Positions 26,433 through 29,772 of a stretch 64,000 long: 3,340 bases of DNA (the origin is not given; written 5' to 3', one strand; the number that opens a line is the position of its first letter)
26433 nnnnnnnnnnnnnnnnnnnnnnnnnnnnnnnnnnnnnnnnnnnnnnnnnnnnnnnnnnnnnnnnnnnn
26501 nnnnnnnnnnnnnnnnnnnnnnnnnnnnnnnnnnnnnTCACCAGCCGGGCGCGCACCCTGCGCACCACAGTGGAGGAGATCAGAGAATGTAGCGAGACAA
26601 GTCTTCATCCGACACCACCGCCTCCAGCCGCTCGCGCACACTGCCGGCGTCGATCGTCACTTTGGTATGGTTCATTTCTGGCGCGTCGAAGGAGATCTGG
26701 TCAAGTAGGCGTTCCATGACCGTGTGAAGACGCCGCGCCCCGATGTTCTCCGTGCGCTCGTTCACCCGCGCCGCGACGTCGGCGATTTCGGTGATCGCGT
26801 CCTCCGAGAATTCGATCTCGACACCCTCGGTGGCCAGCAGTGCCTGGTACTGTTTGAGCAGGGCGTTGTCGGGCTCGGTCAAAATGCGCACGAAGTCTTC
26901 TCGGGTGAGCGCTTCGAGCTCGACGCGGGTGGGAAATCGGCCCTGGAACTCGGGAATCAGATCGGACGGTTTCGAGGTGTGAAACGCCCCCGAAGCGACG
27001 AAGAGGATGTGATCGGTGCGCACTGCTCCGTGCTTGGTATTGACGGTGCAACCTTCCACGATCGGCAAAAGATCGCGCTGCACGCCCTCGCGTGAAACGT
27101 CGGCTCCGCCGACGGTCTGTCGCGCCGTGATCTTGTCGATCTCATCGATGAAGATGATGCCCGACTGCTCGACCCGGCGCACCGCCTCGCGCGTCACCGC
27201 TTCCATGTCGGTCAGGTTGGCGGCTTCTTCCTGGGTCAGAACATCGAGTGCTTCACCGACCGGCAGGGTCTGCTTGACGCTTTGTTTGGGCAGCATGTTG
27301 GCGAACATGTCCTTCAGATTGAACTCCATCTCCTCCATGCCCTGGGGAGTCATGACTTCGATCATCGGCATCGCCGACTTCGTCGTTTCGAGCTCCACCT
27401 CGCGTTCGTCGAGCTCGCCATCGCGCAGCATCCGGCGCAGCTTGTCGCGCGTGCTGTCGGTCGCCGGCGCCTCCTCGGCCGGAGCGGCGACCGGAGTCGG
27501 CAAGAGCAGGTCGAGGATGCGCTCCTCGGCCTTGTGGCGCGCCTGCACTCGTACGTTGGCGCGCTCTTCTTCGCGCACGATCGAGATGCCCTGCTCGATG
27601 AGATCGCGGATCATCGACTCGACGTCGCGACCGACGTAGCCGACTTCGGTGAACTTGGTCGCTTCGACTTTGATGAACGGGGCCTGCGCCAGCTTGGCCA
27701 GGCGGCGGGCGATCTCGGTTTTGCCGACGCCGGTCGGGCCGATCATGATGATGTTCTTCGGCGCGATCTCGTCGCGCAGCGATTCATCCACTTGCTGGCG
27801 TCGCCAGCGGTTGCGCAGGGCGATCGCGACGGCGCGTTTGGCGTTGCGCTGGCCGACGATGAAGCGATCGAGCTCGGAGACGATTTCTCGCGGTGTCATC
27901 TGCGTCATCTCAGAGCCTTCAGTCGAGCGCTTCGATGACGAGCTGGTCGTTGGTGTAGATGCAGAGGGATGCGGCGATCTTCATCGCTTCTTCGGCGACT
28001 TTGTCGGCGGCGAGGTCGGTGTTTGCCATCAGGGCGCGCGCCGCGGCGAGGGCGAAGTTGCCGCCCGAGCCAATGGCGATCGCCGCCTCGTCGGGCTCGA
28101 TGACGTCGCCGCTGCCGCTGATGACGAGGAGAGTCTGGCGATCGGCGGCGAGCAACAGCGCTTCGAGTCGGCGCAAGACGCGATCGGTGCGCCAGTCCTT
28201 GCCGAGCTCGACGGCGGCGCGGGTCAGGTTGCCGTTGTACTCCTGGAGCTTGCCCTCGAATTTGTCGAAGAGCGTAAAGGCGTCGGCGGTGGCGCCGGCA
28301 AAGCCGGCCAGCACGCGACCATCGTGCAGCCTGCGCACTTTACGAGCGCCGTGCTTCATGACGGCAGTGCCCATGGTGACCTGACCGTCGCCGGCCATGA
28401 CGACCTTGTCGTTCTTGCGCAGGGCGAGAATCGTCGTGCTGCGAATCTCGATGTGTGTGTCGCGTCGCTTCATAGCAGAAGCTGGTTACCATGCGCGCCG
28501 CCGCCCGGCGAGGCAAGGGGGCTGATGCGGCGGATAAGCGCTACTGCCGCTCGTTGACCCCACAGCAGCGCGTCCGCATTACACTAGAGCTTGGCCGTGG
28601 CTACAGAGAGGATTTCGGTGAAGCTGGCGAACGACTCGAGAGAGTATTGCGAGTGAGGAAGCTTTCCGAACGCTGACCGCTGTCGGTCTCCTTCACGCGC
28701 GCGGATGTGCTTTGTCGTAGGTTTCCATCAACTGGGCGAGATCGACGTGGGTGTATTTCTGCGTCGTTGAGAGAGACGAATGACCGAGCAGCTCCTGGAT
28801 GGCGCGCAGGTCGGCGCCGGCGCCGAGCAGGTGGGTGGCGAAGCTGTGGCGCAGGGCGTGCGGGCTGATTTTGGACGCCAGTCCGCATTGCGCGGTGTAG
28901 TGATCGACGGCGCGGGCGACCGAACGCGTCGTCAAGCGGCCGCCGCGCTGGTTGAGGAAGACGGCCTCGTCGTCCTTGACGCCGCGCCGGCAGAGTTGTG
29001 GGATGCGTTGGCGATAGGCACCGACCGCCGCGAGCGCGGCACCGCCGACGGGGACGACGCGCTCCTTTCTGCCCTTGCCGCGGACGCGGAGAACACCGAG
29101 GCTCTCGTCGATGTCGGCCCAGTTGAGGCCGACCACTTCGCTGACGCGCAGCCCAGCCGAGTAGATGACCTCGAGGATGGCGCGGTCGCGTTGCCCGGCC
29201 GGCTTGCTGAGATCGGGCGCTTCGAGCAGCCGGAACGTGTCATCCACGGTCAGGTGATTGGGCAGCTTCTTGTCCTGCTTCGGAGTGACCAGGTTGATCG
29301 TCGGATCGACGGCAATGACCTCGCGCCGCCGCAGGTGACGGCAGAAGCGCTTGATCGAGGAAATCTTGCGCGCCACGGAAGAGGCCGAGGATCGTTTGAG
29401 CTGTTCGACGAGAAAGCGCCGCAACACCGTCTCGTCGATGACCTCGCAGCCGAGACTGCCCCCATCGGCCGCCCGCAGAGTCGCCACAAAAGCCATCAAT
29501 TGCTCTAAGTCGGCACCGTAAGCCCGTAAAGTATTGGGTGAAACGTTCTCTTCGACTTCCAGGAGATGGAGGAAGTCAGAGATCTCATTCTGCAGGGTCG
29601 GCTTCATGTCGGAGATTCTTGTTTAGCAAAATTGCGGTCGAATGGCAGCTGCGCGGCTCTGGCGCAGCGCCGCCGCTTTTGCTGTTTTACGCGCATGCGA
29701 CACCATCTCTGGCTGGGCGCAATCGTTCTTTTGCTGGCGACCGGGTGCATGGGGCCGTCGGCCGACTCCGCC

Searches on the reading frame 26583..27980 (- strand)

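Call 70: search_protein_families(library=pfam, proteins=[window:26583-27980:-], max_evalue=0.00001)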
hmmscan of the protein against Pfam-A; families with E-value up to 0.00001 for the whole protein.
window:26583-27980:- (466 aa): 6 families
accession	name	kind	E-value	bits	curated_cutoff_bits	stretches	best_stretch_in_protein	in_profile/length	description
PF07724.20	AAA_2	-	3.1e-34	118.9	27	1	207-351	6-165/166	AAA domain (Cdc48 subfamily)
PF00004.35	AAA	-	1.3e-16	61.7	21.2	2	257-355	40-129/131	ATPase family associated with various cellular activities (AAA)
PF07728.20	AAA_5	-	1e-08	35.7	22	0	76-112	1-38/139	AAA domain (dynein-related subfamily)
PF13191.12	AAA_16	-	7.3e-07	30.3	32.6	0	74-193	24-132/167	AAA ATPase domain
PF13401.12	AAA_22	-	5.6e-06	27.1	27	0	76-125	7-59/130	AAA domain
PF00493.29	MCM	-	6.1e-06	25.9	23.3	0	30-105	15-89/224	MCM P-loop domain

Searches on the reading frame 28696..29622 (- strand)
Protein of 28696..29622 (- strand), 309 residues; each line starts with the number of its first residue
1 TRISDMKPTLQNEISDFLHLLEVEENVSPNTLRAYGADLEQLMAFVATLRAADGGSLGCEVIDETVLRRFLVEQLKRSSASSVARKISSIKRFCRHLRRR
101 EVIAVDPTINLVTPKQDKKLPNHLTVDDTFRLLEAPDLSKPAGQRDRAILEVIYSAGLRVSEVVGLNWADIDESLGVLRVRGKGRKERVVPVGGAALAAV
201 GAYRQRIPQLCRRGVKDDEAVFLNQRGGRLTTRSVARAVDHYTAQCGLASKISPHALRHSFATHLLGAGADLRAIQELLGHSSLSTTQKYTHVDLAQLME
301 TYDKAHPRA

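Call 70: search_protein_families(library=pfam, proteins=[window:28696-29622:-], max_evalue=0.00001)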
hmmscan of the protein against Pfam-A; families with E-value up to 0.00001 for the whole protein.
window:28696-29622:- (309 aa): 2 families
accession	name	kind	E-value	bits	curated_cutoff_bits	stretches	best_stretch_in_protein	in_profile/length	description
PF00589.27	Phage_integrase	-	6.4e-45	153.4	27.1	1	124-294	3-169/172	Phage integrase family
PF02899.23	Phage_int_SAM_1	-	1.5e-15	57.7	22.3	1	14-100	1-82/83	Phage integrase, N-terminal SAM-like domain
